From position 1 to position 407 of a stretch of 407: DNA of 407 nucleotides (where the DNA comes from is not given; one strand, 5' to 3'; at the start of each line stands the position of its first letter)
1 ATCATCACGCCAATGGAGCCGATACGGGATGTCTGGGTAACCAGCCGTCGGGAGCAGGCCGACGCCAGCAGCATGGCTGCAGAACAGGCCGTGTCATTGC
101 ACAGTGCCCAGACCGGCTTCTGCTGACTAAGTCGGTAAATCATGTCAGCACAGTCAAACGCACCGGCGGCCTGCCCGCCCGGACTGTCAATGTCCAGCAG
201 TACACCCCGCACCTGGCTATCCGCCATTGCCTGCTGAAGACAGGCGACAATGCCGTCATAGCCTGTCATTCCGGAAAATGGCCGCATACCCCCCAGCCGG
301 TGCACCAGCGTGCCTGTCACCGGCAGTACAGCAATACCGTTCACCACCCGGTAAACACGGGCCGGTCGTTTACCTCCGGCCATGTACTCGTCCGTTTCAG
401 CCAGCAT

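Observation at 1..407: Window lies inside a lambdoid phage or prophage head-morphogenesis module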

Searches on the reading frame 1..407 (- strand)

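Call 7: search_protein_families(proteins=[window:1-407:-], library=phrogs)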
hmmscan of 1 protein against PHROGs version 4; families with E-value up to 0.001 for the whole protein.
window:1-407:- (135 aa): 5 families
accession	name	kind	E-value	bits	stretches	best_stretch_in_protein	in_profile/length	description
phrog_53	-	head and packaging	4.3e-72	245.1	1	4-135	55-186/583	head maturation protease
phrog_4759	-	unknown function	3.4e-69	233.8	1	1-135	57-192/209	-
phrog_24209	-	unknown function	1.1e-31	109.5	1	47-94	1-48/49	-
phrog_21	-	head and packaging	4.7e-26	91.9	1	10-135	546-665/1362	portal protein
phrog_33023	-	unknown function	3.1e-09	37.1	1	21-135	64-181/507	-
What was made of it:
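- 1..407 (-): Internal fragment (residues 54-188 of 501) of the head-maturation protease / scaffold gene, the phage 21 gene 5 and lambda gene C homologue. It covers the N-terminal part of the S49 protease domain. PHROG 53 E 4.3e-72 (call 7).
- On Phage head maturation protease, lambda gpC type (PHROG 53): E 4.3e-72, 245 bits, residues 4-135 to profile positions 55-186 of 583 (call 7).
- PHROG 53 head maturation protease E 4.3e-72 (call 7). The phage protease family scores 245 bits (call 7). PHROG 21 'portal protein' matches at profile positions 546-665 of 1362, E 4.7e-26 (call 7).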

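Call 8: search_protein_families(proteins=[window:1-407:-], library=ncbifam)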
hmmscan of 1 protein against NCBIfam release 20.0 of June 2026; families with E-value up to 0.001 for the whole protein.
window:1-407:- (135 aa): 3 families
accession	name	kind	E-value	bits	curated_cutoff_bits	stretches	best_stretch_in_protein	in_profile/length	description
TIGR00706.1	SppA_dom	equivalog_domain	1.2e-15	57.8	155.45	1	25-135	2-101/208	signal peptide peptidase SppA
TIGR00705.1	SppA_67K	equivalog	1.8e-10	39.8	311.45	1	6-135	294-420/590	signal peptide peptidase SppA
NF008195.0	PRK10949.1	equivalog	0.00061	18.1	746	1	24-134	327-434/618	signal peptide peptidase SppA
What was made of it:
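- On Cellular signal peptide peptidase SppA (NCBIfam TIGR00705 / TIGR00706 / NF008195): 57.8 against 155.45, 39.8 against 311.45 and 18.1 against 746 bits (call 8).
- Closest known: Bacterial signal peptide peptidase A. Different: Distant in sequence (E 3.5e-16), with no membrane anchor or tandem domain evident, and below the NCBIfam SppA cut-offs (call 8).
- SppA models score 57.8 against a cut-off of 155.45 and 39.8 against 311.45 (call 8), although a fragment would score low anyway.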

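Call 11: profile_search(protein=window:1-407:-)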
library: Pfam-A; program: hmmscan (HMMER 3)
A. the first sequence (135 residues): domains with independent E <= 10: 3; with E <= 0.001: 3
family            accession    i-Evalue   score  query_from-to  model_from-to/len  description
Peptidase_S49     PF01343.23    9.6e-09    35.8      93-135         3-45/154  Peptidase family S49
NfeD1b_N          PF25145.1     9.1e-06    25.8      59-134        25-97/189  NfeD1b, N-terminal domain
CLP_protease      PF00574.28    0.00031    21.1      52-129        32-109/182  Clp protease
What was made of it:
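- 3..131 (-): Start of the Pfam Peptidase_S49 domain (window residues 93-135); the domain continues beyond window position 1. Pfam PF01343, residues 93-135 to model positions 3-45 of 154, E 9.6e-9 (call 11).
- On Peptidase family S49 (Pfam PF01343): Fragment: E 9.6e-9 over model positions 3-45 of 154 (call 11).
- Checked: Homology settles it: PHROG 53 'head maturation protease' E 4.3e-72 (call 7), and Pfam Peptidase_S49 E 9.6e-9 on the fragment (call 11).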

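Call 34: search_dna_similar(query=window:1-407:-, collection=phages, mode=protein, rows=spread, max_rows=20)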
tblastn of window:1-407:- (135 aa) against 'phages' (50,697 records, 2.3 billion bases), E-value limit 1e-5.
Records with a match: 790; places in all: 793; records where one place covers at least 80% of the query: 767.
Best place of each record, by identity: >=99% 17; 80-90% 2; 60-80% 96; <60% 675.
By first word of the organism name: Escherichia 219; Salmonella 169; Klebsiella 33; Aeromonas 29; Erwinia 29; Rhodobacter 23; Shigella 22; Vibrio 21; Proteus 21; Burkholderia 19; and 46 more.
By host as written in the record: - 116; Escherichia coli 66; Salmonella enterica subsp. enterica serovar Typhimurium 25; Salmonella enterica 24; Rhodobacter capsulatus YW1 23; Escherichia coli K-12 MG1655 20; Salmonella sp. 17; Proteus mirabilis 15; and 238 more.
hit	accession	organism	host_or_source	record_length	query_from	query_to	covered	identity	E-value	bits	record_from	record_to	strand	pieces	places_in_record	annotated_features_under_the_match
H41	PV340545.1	Escherichia phage PhiR5_1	Escherichia coli C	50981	1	135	100%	100.0%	3e-74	244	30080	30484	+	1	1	head-tail preconnector protein Nu3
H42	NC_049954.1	Escherichia phage 2G7b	-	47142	12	135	92%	67.7%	2e-39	145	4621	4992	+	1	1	S49 family peptidase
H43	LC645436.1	Stx1a-converting phage Stx1_EH2197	-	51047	12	135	92%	67.7%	2e-39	145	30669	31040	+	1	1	none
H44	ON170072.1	Ralstonia phage YO031_2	Ralstonia solanacearum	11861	2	135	99%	46.3%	7e-19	87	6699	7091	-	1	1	record has no annotation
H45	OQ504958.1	Pseudomonas phage PG1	Stutzerimonas stutzeri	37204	24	135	83%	45.5%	1e-16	80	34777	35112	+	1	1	capsid protein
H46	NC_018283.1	Burkholderia phage vB_BceS_AH2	Burkholderia cenocepacia C6433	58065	4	135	98%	37.0%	9e-12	66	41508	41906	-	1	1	head maturation protease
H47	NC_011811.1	Erwinia phage phiEa21-4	Erwinia amylovora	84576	21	135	85%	41.0%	6e-11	64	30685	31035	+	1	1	head maturation protease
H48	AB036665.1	Wolbachia phage WO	-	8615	22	135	84%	40.4%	2e-16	79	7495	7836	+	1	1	orf7: similar to GPC of lambda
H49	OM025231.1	Salmonella phage STM2 BHU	Salmonella enterica subsp. enterica ...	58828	8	135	95%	35.2%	3e-6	50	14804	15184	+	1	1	hypothetical protein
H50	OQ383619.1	Salmonella phage MET_P1_122_58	cattle manure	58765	14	135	90%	36.3%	8e-7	52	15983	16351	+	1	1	head maturation protease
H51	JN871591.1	Salmonella phage SPN19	Salmonella sp.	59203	14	135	90%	36.3%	1e-6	52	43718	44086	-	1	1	putative prohead protease ClpP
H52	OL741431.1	Proteus phage Isf-Pm1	Proteus mirabilis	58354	19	135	87%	37.6%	1e-10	63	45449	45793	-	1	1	putative prohead protease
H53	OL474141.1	Salmonella phage ph2-2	Salmonella enterica subsp. enterica ...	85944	20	135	86%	35.6%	7e-10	61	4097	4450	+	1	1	hypothetical protein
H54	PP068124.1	Salmonella phage FM4b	Salmonella enterica serotype ...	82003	20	135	86%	34.7%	2e-9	60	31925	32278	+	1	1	head maturation protease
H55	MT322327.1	Escherichia phage SSBS18_WS_10_728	Escherichia coli MTCC728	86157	20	135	86%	34.7%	2e-9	60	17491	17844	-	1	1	record has no annotation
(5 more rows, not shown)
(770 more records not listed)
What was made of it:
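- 790 phage records hold a relative, mostly annotated as head maturation or prohead protease (call 34).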

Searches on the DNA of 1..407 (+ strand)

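Call 9: search_dna_similar(query=window:1-407:+, collection=phages, mode=near)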
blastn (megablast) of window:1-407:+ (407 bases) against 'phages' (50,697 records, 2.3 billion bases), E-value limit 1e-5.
Records with a match: 20; places in all: 20; records where one place covers at least 80% of the query: 20.
Best place of each record, by identity: >=99% 6; 95-99% 11; 90-95% 1; 80-90% 1; 60-80% 1.
By first word of the organism name: Escherichia 19; Phage 1.
By host as written in the record: - 6; Escherichia coli C 4; Escherichia coli 4; Escherichia coli str. K-12 substr. MG1655 2; Escherichia coli ECOR13 2; Escherichia coli 204576 1; Salmonella typhimurium LT2 1.
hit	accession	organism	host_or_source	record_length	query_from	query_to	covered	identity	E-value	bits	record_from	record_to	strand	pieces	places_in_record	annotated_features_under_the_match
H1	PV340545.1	Escherichia phage PhiR5_1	Escherichia coli C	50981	1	407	100%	100.0%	0e+0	752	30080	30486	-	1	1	head-tail preconnector protein Nu3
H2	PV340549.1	Escherichia phage PhiR12_1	Escherichia coli str. K-12 substr. ...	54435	1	407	100%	99.3%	0e+0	736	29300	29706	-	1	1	head-tail preconnector protein Nu3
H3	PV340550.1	Escherichia phage PhiR12_2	Escherichia coli str. K-12 substr. ...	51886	1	407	100%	99.3%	0e+0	736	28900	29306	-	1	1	head-tail preconnector protein Nu3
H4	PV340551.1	Escherichia phage PhiR12_2_star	Escherichia coli C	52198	1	407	100%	99.3%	0e+0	736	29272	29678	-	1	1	head-tail preconnector protein Nu3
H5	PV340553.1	Escherichia phage PhiR12_4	Escherichia coli C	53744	1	407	100%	99.3%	0e+0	736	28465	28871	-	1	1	head-tail preconnector protein Nu3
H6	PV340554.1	Escherichia phage PhiR12_5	Escherichia coli C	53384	1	407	100%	99.3%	0e+0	736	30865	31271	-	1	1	head-tail preconnector protein Nu3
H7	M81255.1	Escherichia phage 21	-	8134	1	407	100%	98.0%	0e+0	708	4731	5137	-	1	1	5: head-tail preconnector gp5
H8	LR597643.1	Escherichia phage ev017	-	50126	1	407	100%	98.0%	0e+0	708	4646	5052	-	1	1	Phage capsid and scaffold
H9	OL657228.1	Escherichia phage 21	Escherichia coli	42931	1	407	100%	98.0%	0e+0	708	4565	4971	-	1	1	capsid protease/scaffolding protein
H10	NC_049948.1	Escherichia phage ev017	-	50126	1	407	100%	98.0%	0e+0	708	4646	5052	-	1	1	S49 family peptidase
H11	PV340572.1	Escherichia phage PhiR57_1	Escherichia coli ECOR13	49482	1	407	100%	98.0%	0e+0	708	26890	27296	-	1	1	head-tail preconnector protein Nu3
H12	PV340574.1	Escherichia phage PhiR63_2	Escherichia coli ECOR13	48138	1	407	100%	98.0%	0e+0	708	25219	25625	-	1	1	head-tail preconnector protein Nu3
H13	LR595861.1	Escherichia virus Lambda_4C10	-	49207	1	407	100%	97.3%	0e+0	691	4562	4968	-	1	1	Phage capsid and scaffold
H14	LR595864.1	Escherichia phage 4A7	-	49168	1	407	100%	97.3%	0e+0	691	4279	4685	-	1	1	Phage capsid and scaffold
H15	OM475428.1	Escherichia phage 1W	Escherichia coli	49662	1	407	100%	97.3%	0e+0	691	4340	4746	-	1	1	head-tail preconnector protease C / scaffolding domain protein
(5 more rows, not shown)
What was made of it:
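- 100% nt identity to phage PhiR5_1 and 98% to phage 21 gene 5 (call 9).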

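Call 10: get_annotated_region(hit=H1, flank=9000)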
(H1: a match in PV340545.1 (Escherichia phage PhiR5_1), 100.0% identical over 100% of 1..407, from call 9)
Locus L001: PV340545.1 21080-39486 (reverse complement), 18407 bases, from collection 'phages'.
description: Escherichia phage PhiR5_1, complete genome.
organism: Escherichia phage PhiR5_1 (NCBI taxid 3416467)
taxonomy: Viruses
host: Escherichia coli C; source: -; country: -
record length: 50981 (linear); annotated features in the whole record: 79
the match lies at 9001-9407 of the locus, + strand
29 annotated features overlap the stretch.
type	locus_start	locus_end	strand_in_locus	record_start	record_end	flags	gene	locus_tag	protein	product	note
CDS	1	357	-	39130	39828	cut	-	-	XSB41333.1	tail tip assembly protein L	tail tip, assembly protein L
CDS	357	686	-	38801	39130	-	-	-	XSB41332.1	tail tip assembly protein M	tail tip, assembly protein M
CDS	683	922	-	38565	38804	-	-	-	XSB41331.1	tail length tape-measure protein H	tail, tail length tape-measure protein H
CDS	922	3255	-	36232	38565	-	-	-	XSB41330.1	tail length tape-measure protein H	tail, tail length tape-measure protein H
CDS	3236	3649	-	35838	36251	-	-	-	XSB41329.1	tail component protein T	tail, component T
CDS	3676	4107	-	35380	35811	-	-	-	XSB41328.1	tail component protein G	tail, component G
CDS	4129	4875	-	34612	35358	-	-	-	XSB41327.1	major tail protein V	tail, major tail protein V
CDS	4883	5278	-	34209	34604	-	-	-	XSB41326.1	tail component protein U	tail, component U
CDS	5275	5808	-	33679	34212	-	-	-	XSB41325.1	tail component protein Z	tail, component Z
CDS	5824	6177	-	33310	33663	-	-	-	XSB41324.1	head-tail joining protein FII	head, head-tail joining protein FII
CDS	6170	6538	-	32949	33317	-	-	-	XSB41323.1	DNA packaging protein FI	head, DNA packaging protein FI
CDS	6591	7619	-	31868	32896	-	-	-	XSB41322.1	major capsid protein E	head, major capsid protein E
CDS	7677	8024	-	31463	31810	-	-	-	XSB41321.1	head-DNA stabilization protein D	head, head-DNA stabilization protein D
CDS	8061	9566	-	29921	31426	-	-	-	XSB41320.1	head-tail preconnector protein Nu3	head, head-tail preconnector protease C / Phage head, scaffolding domain Nu3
CDS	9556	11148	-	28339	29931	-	-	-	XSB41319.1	portal protein B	head, portal protein B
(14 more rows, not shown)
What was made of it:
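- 1..407 (-): 100% nt identity to PhiR5_1 30080-30486 inside the CDS at 29921-31426 (calls 9, 10).
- It is 100% identical to an isolated phage, PhiR5_1, whose record names E. coli C as host (calls 9, 10).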

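Call 12: search_dna_similar(query=window:1-407:+, collection=ecoli_genomes, mode=near)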
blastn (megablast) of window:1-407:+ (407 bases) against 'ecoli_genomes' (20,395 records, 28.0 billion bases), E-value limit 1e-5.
Records with a match: 1940; places in all: 3026; records where one place covers at least 80% of the query: 1927.
Genomes with a match: 1934 of 5426; with a place that covers at least 80% of the query: 1921. Places per genome that has any: lowest 1, median 1, highest 5. On chromosomes: 3017 places; on plasmids: 9.
Best place of each record, by identity: >=99% 77; 95-99% 1765; 90-95% 27; 80-90% 3; 60-80% 68.
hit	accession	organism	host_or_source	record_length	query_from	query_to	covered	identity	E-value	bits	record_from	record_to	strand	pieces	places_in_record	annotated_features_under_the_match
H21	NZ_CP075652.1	Escherichia coli strain STEC17-183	Homo sapiens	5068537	1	407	100%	100.0%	0e+0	752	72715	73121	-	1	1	S49 family peptidase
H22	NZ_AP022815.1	Escherichia coli strain JE86-ST05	Homo sapiens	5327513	1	407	100%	100.0%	0e+0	752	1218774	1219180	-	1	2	S49 family peptidase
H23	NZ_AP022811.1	Escherichia coli strain JE86-ST02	Homo sapiens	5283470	1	407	100%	100.0%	0e+0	752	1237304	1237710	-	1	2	S49 family peptidase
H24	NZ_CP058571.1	Escherichia coli strain EC2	Homo sapiens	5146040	1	407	100%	100.0%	0e+0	752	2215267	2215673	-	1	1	S49 family peptidase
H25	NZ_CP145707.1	Escherichia coli strain S1-CAM-02-A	Homo sapiens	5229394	1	407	100%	100.0%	0e+0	752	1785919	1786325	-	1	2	S49 family peptidase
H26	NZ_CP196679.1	Escherichia coli strain 99RCEF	Fregata magnificens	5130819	1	407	100%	100.0%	0e+0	752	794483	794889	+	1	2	S49 family peptidase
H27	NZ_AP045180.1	Escherichia coli strain JNEC-KY204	Homo sapiens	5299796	1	407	100%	100.0%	0e+0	752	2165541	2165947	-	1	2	S49 family peptidase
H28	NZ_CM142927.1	Escherichia coli strain UCPROB-002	Homo sapiens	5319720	1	407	100%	100.0%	0e+0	752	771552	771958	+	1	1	S49 family peptidase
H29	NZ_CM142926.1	Escherichia coli strain UCPROB-001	Homo sapiens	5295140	1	407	100%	100.0%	0e+0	752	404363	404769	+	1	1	S49 family peptidase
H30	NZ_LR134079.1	Escherichia coli strain NCTC9112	missing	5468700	1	407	100%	100.0%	0e+0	752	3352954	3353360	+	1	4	S49 family peptidase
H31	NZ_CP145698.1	Escherichia coli strain S1-KEN-03-A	Homo sapiens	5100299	1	407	100%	99.8%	0e+0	747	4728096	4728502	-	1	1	S49 family peptidase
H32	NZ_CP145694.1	Escherichia coli strain S1-KEN-04-A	Homo sapiens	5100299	1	407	100%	99.8%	0e+0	747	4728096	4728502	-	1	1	S49 family peptidase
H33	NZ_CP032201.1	Escherichia coli strain AR_0086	missing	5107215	1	407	100%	99.5%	0e+0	741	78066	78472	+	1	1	S49 family peptidase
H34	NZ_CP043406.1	Escherichia coli strain NMBU-W13E19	surface water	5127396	1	407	100%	99.5%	0e+0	741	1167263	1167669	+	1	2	S49 family peptidase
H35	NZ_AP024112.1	Escherichia coli strain ECSC054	Homo sapiens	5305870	1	407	100%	99.5%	0e+0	741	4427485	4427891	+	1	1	S49 family peptidase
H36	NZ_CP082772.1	Escherichia coli O2:H1 strain HM670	Homo sapiens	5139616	1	407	100%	99.5%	0e+0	741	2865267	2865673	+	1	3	S49 family peptidase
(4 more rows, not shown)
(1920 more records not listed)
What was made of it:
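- Matches occur in 1,934 of 5,426 complete E. coli genomes (call 12). E. coli genomes hold up to 5 copies each, 3,026 places in 1,934 genomes (call 12).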

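Call 13: get_annotated_region(hit=H24, flank=20000)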
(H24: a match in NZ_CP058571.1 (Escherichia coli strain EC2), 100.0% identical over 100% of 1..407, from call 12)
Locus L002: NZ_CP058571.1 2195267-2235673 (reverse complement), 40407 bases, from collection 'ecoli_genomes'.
description: Escherichia coli strain EC2 chromosome, complete genome
organism: Escherichia coli strain EC2 (NCBI taxid 562)
replicon: chromosome; assembly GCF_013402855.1
host: Homo sapiens; source: urinary tract; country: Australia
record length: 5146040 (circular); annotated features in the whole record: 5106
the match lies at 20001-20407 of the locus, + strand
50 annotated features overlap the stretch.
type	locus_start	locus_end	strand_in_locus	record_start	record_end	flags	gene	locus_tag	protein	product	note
CDS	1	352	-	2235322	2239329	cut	-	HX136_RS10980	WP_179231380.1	S6 family peptidase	-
CDS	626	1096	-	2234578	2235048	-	-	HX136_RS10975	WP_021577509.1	hypothetical protein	-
CDS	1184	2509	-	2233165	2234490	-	-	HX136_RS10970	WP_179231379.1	YadA C-terminal domain-containing protein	-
CDS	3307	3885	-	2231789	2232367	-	-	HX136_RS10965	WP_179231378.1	DUF4376 domain-containing protein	-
CDS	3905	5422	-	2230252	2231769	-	-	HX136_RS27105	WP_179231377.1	prophage tail fiber N-terminal domain-containing protein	-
CDS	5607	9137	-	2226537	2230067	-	gpJ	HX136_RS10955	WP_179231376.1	phage attachment tail tip protein J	-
CDS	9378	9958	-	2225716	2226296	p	-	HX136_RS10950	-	tail assembly protein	frameshifted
CDS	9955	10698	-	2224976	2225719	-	-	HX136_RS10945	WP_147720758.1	C40 family peptidase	-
CDS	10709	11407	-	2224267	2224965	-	-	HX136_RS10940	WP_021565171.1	phage minor tail protein L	-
CDS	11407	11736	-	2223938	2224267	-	-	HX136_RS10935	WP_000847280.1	phage tail protein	-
CDS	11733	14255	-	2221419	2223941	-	-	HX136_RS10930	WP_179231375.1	phage tail tape measure protein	-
CDS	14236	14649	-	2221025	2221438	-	-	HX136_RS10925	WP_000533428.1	phage tail assembly protein T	-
CDS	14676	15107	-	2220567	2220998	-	gpG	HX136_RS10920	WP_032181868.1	phage tail assembly chaperone G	-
CDS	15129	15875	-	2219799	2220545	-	-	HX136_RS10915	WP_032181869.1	phage tail protein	-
CDS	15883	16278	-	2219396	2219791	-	-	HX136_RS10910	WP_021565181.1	phage minor tail U family protein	-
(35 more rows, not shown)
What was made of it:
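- The EC2 prophage has a frameshifted tail assembly gene and truncated genes (call 13).
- Tried and rejected: Cellular SppA is rejected on scores and context (calls 8, 10, 13).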

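Call 15: get_annotated_region(hit=H9, flank=5000)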
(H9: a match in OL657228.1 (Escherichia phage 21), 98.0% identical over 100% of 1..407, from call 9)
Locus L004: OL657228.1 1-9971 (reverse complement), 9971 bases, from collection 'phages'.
description: Escherichia phage 21, complete genome.
organism: Escherichia phage 21 (NCBI taxid 2910191)
taxonomy: Viruses; Duplodnaviria; Heunggongvirae; Uroviricota; Caudoviricetes; Jouyvirus
host: Escherichia coli; source: paris sewer late 1950s; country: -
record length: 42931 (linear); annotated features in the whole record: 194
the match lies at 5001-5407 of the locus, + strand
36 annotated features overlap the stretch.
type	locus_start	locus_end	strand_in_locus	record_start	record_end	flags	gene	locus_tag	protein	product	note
CDS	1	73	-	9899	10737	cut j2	-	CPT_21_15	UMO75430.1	tape measure protein chaperone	BLASTp similarity to phage lambda (NC_001416.1) gene GT tape measure protein chaperone frameshift product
CDS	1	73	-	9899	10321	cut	-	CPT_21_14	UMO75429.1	tape measure protein chaperone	BLASTp e-value=2.26423e-96 similarity to phage lambda (NC_001416.1) gene G lambdap14 NP_040593.1 protein tail component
regulatory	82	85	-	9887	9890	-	-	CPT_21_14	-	ribosome_binding_site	-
CDS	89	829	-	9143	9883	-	-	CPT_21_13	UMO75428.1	major tail protein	BLASTp e-value=4.99575e-173 similarity to phage lambda (NC_001416.1) gene V lambdap13 NP_040592.1 protein tail ...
regulatory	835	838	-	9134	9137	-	-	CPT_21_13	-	ribosome_binding_site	-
CDS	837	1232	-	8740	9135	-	-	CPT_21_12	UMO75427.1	tail tube terminator protein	BLASTp e-value=2.59631e-92 similarity to phage lambda (NC_001416.1) gene U lambdap12 NP_040591.1 protein tail component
CDS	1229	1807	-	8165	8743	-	-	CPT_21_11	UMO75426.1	tail completion protein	BLASTp e-value=1.00897e-134 similarity to phage lambda (NC_001416.1) gene Z lambdap11 NP_040590.1 tail component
regulatory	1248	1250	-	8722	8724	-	-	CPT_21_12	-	ribosome_binding_site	-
regulatory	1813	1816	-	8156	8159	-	-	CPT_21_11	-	ribosome_binding_site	-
CDS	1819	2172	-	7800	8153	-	-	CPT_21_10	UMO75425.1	distal head completion protein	BLASTp e-value=7.57398e-52 similarity to phage lambda (NC_001416.1) gene FII lambdap10 NP_040589.1 head-tail joining ...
CDS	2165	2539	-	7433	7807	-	-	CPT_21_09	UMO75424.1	DNA packaging protein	BLASTp similarity to phage lambda (NC_001416.1) gene FI lambdap10 NP_040588.1 DNA packaging protein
regulatory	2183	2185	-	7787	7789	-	-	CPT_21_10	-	ribosome_binding_site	-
regulatory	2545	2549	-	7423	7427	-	-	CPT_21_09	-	ribosome_binding_site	-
CDS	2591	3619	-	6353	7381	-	-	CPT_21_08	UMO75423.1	major capsid protein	-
regulatory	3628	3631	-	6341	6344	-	-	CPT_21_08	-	ribosome_binding_site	-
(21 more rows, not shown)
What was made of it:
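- On Phage head maturation protease, lambda gpC type (PHROG 53): Annotated in phage 21 with an RBS (call 15).
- Tried and rejected: A portal-protease fusion is rejected because the genes are separate in the identical copies (calls 10, 13, 15).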

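Call 18: search_rna_families(source=window, threshold=evalue, max_evalue=1)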
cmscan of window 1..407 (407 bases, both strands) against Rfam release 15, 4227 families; matches with E-value up to 1: 0.
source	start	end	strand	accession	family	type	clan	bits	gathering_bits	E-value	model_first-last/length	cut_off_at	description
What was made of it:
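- Tried and rejected: An Rfam scan of both strands at E up to 1 gave no match (call 18).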
